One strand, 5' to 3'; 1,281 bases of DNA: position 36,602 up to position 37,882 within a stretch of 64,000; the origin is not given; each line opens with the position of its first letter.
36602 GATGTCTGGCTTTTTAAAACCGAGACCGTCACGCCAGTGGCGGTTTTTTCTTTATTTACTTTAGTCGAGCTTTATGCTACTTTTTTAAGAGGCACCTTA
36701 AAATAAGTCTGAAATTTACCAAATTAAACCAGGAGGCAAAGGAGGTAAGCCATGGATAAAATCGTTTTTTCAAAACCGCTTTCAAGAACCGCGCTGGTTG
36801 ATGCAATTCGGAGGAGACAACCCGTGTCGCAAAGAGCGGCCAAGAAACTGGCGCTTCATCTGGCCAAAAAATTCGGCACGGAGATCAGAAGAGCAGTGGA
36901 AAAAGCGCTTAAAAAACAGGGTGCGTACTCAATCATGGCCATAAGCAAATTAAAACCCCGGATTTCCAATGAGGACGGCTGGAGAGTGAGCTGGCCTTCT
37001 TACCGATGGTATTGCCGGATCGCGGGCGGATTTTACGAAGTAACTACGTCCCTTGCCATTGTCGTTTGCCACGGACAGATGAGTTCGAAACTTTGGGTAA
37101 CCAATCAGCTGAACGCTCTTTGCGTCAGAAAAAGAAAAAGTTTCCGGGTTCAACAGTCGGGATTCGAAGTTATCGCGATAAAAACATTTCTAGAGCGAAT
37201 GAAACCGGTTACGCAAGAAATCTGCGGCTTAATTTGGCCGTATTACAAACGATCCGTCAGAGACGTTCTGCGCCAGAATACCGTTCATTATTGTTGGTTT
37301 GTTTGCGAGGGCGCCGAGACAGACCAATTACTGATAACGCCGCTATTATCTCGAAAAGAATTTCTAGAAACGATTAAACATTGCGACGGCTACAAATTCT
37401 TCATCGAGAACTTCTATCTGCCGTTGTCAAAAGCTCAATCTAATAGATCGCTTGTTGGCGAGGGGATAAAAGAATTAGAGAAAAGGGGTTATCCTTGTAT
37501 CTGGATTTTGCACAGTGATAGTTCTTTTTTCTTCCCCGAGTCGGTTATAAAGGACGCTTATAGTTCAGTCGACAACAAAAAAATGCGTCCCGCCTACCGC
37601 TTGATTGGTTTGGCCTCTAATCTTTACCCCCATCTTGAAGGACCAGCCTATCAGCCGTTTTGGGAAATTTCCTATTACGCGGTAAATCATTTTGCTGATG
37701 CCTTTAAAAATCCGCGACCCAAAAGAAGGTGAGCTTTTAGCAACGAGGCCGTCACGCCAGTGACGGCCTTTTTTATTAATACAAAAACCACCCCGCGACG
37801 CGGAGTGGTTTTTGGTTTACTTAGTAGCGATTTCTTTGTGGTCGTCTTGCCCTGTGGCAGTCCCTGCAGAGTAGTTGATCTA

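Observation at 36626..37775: Second hairpin-bracketed GC-rich cassette (hypothetical 326-aa protein)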

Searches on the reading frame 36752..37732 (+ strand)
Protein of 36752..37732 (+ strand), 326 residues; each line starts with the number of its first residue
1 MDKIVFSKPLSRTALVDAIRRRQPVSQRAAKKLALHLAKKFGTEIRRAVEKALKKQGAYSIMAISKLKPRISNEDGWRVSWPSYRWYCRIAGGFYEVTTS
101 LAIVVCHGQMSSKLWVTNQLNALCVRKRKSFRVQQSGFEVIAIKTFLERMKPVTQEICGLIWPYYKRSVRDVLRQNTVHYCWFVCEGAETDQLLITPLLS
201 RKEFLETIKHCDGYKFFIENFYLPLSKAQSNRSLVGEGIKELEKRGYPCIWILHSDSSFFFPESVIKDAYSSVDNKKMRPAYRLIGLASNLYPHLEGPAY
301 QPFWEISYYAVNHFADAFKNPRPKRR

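Call 8: search_protein_families(library=pfam, proteins=[window:36752-37732:+], max_evalue=0.01)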
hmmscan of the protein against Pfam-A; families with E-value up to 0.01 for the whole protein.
window:36752-37732:+ (326 aa): 0 families

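Call 14: find_homologous_proteins(query=window:36752-37729:+)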
Query window:36752-37729:+ (326 aa): 1 proteins with E <= 0.001 among 1175 candidates.
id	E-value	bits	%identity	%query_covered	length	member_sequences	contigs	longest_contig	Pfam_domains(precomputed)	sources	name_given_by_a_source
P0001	2.8e-222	755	100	100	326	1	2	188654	-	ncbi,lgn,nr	ncbi:MAG: hypothetical protein PHC97_01815 [Patescibacteria group bacterium]|nr:hypothetical protein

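Call 16: find_encoding_contigs(protein=P0001, flank=10000, max_places=6)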
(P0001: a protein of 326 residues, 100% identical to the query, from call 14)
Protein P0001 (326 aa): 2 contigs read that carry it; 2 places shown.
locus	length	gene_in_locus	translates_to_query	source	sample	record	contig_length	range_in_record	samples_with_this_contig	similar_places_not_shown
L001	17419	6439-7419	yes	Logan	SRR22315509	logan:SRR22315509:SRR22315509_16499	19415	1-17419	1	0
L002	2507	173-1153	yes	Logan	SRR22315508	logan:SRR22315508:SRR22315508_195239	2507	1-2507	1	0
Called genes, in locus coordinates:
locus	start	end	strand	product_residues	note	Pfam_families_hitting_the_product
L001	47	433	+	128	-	PF09946:DUF2178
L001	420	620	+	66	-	PF12844:HTH_19, PF13443:HTH_26 (weak), PF13560:HTH_31, PF01381:HTH_3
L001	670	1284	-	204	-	PF09335:VTT_dom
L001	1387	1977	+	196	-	-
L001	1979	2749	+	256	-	PF07228:SpoIIE (weak)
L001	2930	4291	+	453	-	PF00291:PALP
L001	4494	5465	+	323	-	PF00005:ABC_tran, PF13175:AAA_15 (faint), PF13304:AAA_21 (faint), PF13732:DrrA1-3_C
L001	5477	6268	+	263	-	PF01061:ABC2_membrane, PF12698:ABC2_membrane_3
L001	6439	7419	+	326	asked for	-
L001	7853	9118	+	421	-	PF01938:TRAM (weak), PF05958:tRNA_U5-meth_tr, PF02475:TRM5-TYW2_MTfase (weak), PF03602:Cons_hypoth95 (weak), PF05175:MTS, PF06325:PrmA (faint), PF13847:Methyltransf_31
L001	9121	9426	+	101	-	PF08209:Sgf11 (weak), PF12647:RNHCP, PF21349:RUBY_RBDX (faint)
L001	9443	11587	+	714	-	PF09335:VTT_dom, PF01569:PAP2, PF14067:LssY_C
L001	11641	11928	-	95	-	-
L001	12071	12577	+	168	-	PF08123:DOT1 (weak)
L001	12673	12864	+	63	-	-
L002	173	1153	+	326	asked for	-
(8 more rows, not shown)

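Call 20: search_protein_representatives(protein=window:36752-37729:+)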
Query: 326 residues. Proteins with E-value up to 0.001 (for the whole library): 5; up to 1e-10: 3; up to 1e-30: 2. The best 5 are listed.
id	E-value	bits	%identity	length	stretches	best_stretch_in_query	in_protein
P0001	9.0e-223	754.9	100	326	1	1-326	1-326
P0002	2.6e-31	125.7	31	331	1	3-314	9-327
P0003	7.4e-25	104.5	32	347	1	7-295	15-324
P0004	2.2e-07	47.1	27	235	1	5-190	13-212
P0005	4.0e-04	36.3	30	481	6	143-184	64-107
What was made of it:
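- ORF326 matches only itself among 5.8 billion clustered proteins and has three homologs at 27-32% identity (P0002-P0004) in an exhaustive HMMER search; a fourth listed match, P0005, is a repetitive protein and was set aside (calls 14, 20).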

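Call 22: find_encoding_contigs(protein=P0002, flank=6000, max_places=4)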
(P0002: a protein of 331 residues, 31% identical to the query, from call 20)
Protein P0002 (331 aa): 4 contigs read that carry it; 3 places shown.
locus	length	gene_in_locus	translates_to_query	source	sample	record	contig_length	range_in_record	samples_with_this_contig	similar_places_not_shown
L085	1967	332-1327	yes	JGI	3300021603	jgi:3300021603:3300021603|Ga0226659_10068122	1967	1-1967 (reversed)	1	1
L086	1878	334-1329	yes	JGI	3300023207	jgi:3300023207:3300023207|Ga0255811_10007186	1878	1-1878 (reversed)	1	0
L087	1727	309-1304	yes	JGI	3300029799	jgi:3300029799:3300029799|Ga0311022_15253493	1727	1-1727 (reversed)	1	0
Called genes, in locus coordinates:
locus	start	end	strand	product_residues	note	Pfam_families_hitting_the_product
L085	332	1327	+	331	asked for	-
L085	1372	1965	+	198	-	?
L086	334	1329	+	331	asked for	-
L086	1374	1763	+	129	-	-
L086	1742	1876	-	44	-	?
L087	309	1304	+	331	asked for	-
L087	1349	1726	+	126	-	?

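Call 35: search_protein_families(library=phrogs, proteins=[P0001, P0002, P0003, P0004], max_evalue=1)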
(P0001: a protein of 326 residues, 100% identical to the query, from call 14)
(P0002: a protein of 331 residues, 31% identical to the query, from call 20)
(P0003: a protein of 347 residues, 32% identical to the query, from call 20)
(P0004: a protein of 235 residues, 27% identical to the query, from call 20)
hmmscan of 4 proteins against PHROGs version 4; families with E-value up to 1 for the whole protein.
P0001 (326 aa): 0 families

P0002 (331 aa): 0 families

P0003 (347 aa): 2 families
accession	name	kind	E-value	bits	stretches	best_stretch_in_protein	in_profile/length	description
phrog_18364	-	unknown function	0.26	12.3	0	255-299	64-108/129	-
phrog_32454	-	unknown function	0.29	12.1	1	197-224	24-51/55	-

P0004 (235 aa): 2 families
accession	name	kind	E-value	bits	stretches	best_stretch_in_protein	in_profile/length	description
phrog_18156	-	unknown function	0.36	12.1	0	13-47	10-44/81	-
phrog_9097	-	unknown function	0.49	11.5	1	180-215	14-48/50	-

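Call 36: search_protein_families(library=padloc, proteins=[P0001, P0002, P0003, P0004], max_evalue=1)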
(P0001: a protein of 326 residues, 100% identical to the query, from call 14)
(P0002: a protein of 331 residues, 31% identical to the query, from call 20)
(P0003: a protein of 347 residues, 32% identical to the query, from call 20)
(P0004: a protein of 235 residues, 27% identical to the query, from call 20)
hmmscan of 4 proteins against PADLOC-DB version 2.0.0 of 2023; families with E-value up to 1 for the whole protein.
P0001 (326 aa): 0 families

P0002 (331 aa): 1 family
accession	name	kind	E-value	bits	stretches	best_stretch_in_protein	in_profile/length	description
PDLC05062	PDC-S66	-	0.053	11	1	114-148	201-235/282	-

P0003 (347 aa): 1 family
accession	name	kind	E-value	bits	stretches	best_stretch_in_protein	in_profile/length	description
PDLC02019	Cas10_Id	-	0.0083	11.9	1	176-270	420-507/1048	-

P0004 (235 aa): 0 families

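Call 46: predict_structure(alignment_id=A1)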
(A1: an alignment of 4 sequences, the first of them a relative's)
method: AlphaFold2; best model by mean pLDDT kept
length: 326 residues; sequences in the alignment: 4
mean_pLDDT: 57.6   pTM: 0.58
mean pLDDT of the five models: 57.6, 56.8, 56.4, 52.1, 48.6
residues with pLDDT >= 90: 23; 70-90: 102; 50-70: 47; < 50: 154
segments of 3 or more residues with pLDDT < 50: 1-6, 179-326
pLDDT, mean of each block of 10 residues (from residue 1): 46 57 71 89 90 89 77 75 88 87 65 71 86 73 70 80 84 68 36 30 43 45 42 41 42 28 32 30 32 28 35 30 30
secondary structure, 60 per line:
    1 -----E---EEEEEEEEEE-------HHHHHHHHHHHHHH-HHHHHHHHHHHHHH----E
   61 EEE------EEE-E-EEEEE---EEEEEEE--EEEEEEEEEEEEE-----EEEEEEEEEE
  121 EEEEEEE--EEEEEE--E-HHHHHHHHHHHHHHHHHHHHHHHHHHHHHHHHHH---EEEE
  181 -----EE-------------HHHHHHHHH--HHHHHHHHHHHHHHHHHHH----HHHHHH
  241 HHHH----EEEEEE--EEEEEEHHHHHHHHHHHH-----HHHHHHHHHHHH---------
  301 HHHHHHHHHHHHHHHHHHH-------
elements in order: E10-19 H27-40 H42-55 E60-63 E70-72 E76-80 E84-90 E93-105 E111-127 E130-135 H140-173 E177-180 H201-209 H212-230 H235-244 E249-254 E257-262 H263-274 H280-291 H301-319

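Call 48: fold_search(model_id=the predicted structure, library=pdb)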
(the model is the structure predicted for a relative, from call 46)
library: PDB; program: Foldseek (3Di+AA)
matches with E <= 10: 1032; with E <= 0.001: 2
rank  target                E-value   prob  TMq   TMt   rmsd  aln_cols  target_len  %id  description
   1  2fpn                  4.6e-04  0.85  0.16  0.22  14.2       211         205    6  The crystal structure of the ywmB protein from Bacillus subtilis (released 2006-03-14)
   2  4a84                  6.9e-04  0.87  0.20  0.30  10.6       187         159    9  Crystal Structure of Major Birch Pollen Allergen Bet v 1 a F30V mutant in complex with deoxycholate. (released 2012-05-30)
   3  1b6f_MODEL_1_A        1.1e-03  0.80  0.20  0.31  11.2       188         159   12  BIRCH POLLEN ALLERGEN BET V 1 (released 2000-01-17)
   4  4b9r                  1.6e-03  0.87  0.21  0.34  11.0       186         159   11  Crystal structure of the Major Birch Pollen Allergen Bet v 1.0101 (isoform a) nitrated in vitro with tetranitromethan. (released 2013-10-16)
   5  6y3h_MODEL_1_A        1.8e-03  0.95  0.23  0.40  10.1       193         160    8  NMR solution structure of the hazelnut allergen Cor a 1.0401 (released 2021-02-17)
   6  2d4r_A                2.3e-03  0.94  0.21  0.40   9.3       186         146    9  Crystal structure of TTHA0849 from Thermus thermophilus HB8 (released 2005-12-13)
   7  6gq9_MODEL_1_A        3.3e-03  0.93  0.24  0.40  10.6       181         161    9  Solution structure of the hazel allergen Cor a 1.0401 (released 2019-06-19)
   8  1qmr                  3.7e-03  0.57  0.18  0.28  11.4       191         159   12  BIRCH POLLEN ALLERGEN BET V 1 MUTANT N28T, K32Q, E45S, P108G (released 2000-10-12)
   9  4btz                  3.9e-03  0.63  0.19  0.30  11.1       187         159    8  Crystal Structure of peroxinitrite treated Major Birch Pollen Allergen Bet v 1.0101 (isoform a) (released 2014-07-02)
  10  4r7k_A                4.4e-03  0.97  0.25  0.42   5.8       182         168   10  1.88 Angstrom Resolution Crystal Structure of Hypothetical Protein jhp0584 from Helicobacter pylori. (released 2014-09-10)
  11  5jo1_A                4.9e-03  0.69  0.21  0.31  11.4       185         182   11  Crystal structure of phaseic acid-bound abscisic acid receptor PYL3 in complex with type 2C protein phosphatase HAB1 (released 2016-09-07)
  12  2ffs_A                5.5e-03  0.41  0.13  0.26  13.0       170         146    7  Structure of PR10-allergen-like protein PA1206 from Pseudomonas aeruginosa PAO1 (released 2006-01-10)
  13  3tfz_C                5.8e-03  0.80  0.22  0.37   9.5       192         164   10  Crystal structure of Zhui aromatase/cyclase from Streptomcyes sp. R1128 (released 2011-09-14)
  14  6st9_A                5.8e-03  0.63  0.21  0.31  10.5       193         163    7  Crystal structure of the strawberry pathogenesis-related 10 (PR-10) Fra a 1.02 protein, D48R mutant (released 2019-12-18)
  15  2rer                  5.8e-03  0.51  0.19  0.31  11.8       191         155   10  Crystal structure of the aromatase/cyclase domain of TcmN from Streptomyces glaucescens (released 2008-04-22)
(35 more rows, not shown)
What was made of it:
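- On START / Bet v 1 / SRPBCC fold (ORF326 N-terminal half): Foldseek against PDB gives many START-like hits, but with E about 1e-3 and TM at most 0.44 (calls 46, 48).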

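Call 69: find_encoding_contigs(protein=P0003, flank=8000, max_places=4)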
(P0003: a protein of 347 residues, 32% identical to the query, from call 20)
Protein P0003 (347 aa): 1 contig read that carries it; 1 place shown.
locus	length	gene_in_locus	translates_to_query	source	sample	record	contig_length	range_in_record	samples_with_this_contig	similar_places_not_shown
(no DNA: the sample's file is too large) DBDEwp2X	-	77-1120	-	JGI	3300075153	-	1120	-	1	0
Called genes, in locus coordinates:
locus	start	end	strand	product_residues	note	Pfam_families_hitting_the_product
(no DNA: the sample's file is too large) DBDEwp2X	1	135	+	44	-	?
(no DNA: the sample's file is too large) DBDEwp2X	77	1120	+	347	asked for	?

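Call 70: find_encoding_contigs(protein=P0004, flank=8000, max_places=4)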
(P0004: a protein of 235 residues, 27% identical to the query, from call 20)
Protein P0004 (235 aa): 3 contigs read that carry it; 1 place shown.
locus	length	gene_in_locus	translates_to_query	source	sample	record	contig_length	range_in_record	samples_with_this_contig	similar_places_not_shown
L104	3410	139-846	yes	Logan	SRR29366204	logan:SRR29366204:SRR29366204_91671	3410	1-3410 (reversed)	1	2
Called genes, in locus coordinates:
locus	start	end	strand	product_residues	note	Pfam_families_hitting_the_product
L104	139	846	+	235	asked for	-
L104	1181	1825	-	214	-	-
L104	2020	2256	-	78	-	-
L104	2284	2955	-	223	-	-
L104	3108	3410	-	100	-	?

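Call 84: fold_search(model_id=the predicted structure, library=viral)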
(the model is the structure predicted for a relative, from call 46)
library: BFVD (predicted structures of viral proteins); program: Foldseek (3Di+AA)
matches with E <= 10: 820; with E <= 0.001: 0
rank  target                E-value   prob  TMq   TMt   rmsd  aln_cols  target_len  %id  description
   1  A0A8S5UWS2            1.4e-03  0.87  0.19  0.29  10.3       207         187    9  Uncharacterized protein [Siphoviridae sp. ctzO58]
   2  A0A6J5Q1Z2            9.6e-03  0.47  0.21  0.21   9.1       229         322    9  Uncharacterized protein [uncultured Caudovirales phage]
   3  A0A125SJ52            2.0e-02  0.15  0.10  0.20  17.9       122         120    9  (no name in the UniProt tables at hand)
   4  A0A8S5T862            2.1e-02  0.51  0.18  0.29  13.0       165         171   11  Uncharacterized protein [Podoviridae sp. ctU557]
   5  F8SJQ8                2.1e-02  0.41  0.16  0.21  14.5       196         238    8  Uncharacterized protein 026 [Pseudomonas phage PhiPA3]
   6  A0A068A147            2.4e-02  0.66  0.18  0.34   8.6       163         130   10  (no name in the UniProt tables at hand)
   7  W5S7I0                2.4e-02  0.33  0.22  0.20  18.8       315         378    8  (no name in the UniProt tables at hand)
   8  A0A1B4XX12            2.4e-02  0.14  0.13  0.15  28.0       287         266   11  Uncharacterized protein [Tenacibaculum phage pT24]
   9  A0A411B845            3.6e-02  0.30  0.15  0.26  10.3       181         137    7  Uncharacterized protein [Aeromonas phage Asswx_1]
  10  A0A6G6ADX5            4.0e-02  0.28  0.16  0.24  17.0       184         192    9  Uncharacterized protein [Borely moumouvirus]
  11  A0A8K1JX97            4.0e-02  0.12  0.11  0.12  17.4       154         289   12  Nonstructural protein (Fragment) [Tomato spotted wilt virus]
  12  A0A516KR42            4.3e-02  0.28  0.14  0.19  10.0       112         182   12  Uncharacterized protein [Gordonia phage JuJu]
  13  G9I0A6                4.8e-02  0.20  0.15  0.19  13.7       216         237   12  Uncharacterized protein [Helicoverpa zea nudivirus 2]
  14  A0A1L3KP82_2          5.1e-02  0.07  0.12  0.07  25.9       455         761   10  Uncharacterized protein [Hubei reo-like virus 6]
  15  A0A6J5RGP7            5.7e-02  0.12  0.12  0.21  20.4       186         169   14  PAS fold-4 [uncultured Caudovirales phage]
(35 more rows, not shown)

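Call 90: search_dna_similar(query=P0001, collection=phages, mode=protein, max_evalue=0.01, max_rows=10)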
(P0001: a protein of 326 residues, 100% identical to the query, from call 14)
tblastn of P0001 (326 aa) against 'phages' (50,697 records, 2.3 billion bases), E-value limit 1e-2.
No match.

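Call 91: search_dna_similar(query=P0001, collection=plasmids, mode=protein, max_evalue=0.01, max_rows=10)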
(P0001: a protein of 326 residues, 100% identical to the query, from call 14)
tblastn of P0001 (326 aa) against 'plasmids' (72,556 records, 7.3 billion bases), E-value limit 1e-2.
No match.

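Call 92: search_solved_structures(query=A1, max_evalue=1)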
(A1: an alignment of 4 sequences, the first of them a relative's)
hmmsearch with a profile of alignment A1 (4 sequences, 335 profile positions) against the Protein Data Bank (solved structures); distinct sequences matched with E-value up to 1: 1.
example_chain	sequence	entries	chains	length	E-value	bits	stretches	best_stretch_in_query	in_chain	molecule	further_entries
1tvm_A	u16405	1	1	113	0.25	13.7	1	105-170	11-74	PTS system, galactitol-specific IIB component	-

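Call 93: search_protein_families(library=ncbifam, proteins=[P0001, P0002, P0003], max_evalue=0.1)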
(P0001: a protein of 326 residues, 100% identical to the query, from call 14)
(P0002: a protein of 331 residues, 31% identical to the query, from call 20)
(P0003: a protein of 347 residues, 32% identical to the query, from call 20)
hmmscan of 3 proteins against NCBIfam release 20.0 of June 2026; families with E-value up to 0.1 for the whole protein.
P0001 (326 aa): 0 families

P0002 (331 aa): 0 families

P0003 (347 aa): 0 families
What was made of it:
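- Tried and rejected: Pfam, PHROGs, PADLOC and NCBIfam scans, a PDB profile search, and tblastn against phages and plasmids were all negative (calls 8, 35, 36, 90-93).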
